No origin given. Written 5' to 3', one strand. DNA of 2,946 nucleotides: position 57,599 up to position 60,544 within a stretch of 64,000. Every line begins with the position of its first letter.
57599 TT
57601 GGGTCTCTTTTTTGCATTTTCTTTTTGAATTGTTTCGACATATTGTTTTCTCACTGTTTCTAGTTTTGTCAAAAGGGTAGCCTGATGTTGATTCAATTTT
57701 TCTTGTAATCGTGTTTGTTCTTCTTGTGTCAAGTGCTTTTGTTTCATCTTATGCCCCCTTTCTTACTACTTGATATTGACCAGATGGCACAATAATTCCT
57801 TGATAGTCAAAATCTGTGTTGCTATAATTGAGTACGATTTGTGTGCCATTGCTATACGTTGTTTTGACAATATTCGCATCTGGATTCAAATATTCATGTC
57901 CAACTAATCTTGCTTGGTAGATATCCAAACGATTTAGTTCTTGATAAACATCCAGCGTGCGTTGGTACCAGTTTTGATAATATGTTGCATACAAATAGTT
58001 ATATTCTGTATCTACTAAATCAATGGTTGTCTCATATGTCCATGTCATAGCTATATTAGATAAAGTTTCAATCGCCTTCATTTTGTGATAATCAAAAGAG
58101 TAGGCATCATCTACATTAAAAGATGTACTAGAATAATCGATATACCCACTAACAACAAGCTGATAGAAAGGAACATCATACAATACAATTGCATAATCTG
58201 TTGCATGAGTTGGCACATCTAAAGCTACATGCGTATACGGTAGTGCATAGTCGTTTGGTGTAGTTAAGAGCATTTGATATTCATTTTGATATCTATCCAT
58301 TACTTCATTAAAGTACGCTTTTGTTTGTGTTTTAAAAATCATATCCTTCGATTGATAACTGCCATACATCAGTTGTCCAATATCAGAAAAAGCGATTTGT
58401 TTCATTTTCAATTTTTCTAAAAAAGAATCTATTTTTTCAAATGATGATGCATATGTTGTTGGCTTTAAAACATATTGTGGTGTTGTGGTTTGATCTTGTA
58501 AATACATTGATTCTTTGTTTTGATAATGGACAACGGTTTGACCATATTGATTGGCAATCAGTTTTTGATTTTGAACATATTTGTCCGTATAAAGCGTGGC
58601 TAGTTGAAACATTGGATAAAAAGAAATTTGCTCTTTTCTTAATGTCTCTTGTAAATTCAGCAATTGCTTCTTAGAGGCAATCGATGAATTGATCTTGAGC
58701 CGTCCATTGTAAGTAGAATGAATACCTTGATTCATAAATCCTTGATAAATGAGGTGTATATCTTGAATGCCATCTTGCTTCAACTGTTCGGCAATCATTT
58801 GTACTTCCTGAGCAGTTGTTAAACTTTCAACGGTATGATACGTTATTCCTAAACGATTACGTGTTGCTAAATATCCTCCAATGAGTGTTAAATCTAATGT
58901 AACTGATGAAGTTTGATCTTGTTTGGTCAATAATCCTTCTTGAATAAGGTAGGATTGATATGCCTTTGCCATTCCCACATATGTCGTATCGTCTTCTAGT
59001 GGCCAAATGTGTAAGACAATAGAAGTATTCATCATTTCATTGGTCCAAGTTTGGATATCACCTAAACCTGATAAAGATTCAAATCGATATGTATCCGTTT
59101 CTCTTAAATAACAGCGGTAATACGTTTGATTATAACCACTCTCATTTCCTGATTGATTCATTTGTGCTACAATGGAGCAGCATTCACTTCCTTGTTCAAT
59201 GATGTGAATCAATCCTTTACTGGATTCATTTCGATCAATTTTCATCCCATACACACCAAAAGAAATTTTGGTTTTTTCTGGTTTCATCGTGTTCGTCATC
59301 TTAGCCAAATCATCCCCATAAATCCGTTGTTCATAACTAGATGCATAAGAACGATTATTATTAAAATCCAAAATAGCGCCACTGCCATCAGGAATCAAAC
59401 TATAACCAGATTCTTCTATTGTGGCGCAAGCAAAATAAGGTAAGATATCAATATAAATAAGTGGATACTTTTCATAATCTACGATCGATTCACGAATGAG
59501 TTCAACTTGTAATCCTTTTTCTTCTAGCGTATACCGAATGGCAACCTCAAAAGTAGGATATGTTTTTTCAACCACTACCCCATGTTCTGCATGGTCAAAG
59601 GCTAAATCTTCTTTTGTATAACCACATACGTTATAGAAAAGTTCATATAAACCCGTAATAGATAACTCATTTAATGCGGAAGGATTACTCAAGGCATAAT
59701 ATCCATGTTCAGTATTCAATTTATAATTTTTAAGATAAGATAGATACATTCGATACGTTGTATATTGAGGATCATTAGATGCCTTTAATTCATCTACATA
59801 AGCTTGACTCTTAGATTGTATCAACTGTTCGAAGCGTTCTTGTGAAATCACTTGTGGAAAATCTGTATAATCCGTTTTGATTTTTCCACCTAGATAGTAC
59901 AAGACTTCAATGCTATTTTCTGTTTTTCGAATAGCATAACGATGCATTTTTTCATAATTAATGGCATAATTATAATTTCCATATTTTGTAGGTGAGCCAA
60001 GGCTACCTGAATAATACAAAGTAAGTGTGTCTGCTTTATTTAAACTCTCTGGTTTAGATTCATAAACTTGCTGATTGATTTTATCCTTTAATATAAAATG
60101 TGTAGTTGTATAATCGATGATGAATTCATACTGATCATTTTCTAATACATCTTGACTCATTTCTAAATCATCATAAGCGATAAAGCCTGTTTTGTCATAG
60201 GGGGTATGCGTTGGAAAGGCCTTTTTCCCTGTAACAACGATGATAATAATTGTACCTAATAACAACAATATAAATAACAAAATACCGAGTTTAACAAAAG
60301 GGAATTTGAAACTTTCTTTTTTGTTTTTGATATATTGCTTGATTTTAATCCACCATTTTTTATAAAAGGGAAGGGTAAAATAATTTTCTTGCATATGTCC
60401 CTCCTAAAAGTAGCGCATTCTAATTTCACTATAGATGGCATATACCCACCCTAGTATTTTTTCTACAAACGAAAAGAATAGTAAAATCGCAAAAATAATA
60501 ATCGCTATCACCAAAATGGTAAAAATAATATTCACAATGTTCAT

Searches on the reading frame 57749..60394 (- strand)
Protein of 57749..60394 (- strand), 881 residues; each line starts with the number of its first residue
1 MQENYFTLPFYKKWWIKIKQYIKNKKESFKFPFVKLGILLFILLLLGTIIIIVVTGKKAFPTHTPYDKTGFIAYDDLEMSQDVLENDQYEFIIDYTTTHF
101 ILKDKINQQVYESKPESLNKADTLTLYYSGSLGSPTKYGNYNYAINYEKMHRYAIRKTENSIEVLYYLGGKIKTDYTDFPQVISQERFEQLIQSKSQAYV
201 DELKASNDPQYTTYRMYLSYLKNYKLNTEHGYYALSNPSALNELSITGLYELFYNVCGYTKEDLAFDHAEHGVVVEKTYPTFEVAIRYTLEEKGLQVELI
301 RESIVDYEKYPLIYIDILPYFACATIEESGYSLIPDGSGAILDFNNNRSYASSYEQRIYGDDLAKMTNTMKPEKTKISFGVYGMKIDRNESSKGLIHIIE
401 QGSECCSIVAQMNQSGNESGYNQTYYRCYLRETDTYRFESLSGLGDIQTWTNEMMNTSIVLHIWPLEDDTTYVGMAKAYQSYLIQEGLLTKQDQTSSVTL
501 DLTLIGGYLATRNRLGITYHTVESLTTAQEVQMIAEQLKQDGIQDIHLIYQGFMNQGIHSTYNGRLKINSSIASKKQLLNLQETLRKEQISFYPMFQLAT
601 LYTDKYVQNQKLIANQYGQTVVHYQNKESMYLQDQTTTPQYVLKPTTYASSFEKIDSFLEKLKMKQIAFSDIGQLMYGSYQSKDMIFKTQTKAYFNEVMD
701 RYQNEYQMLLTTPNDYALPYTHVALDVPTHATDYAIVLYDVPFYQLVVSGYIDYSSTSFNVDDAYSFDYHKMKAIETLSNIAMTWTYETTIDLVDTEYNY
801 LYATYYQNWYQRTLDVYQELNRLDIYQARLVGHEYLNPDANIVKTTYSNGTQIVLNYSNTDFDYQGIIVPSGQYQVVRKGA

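Call 24: search_protein_families(library=pfam, proteins=[window:57749-60394:-], max_evalue=0.001)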
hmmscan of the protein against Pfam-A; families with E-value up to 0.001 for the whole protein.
window:57749-60394:- (881 aa): 1 family
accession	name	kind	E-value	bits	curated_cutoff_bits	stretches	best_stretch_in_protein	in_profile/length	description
PF18952.6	DUF5696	-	1.5e-138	463.4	25.6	1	262-874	2-612/612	Family of unknown function (DUF5696)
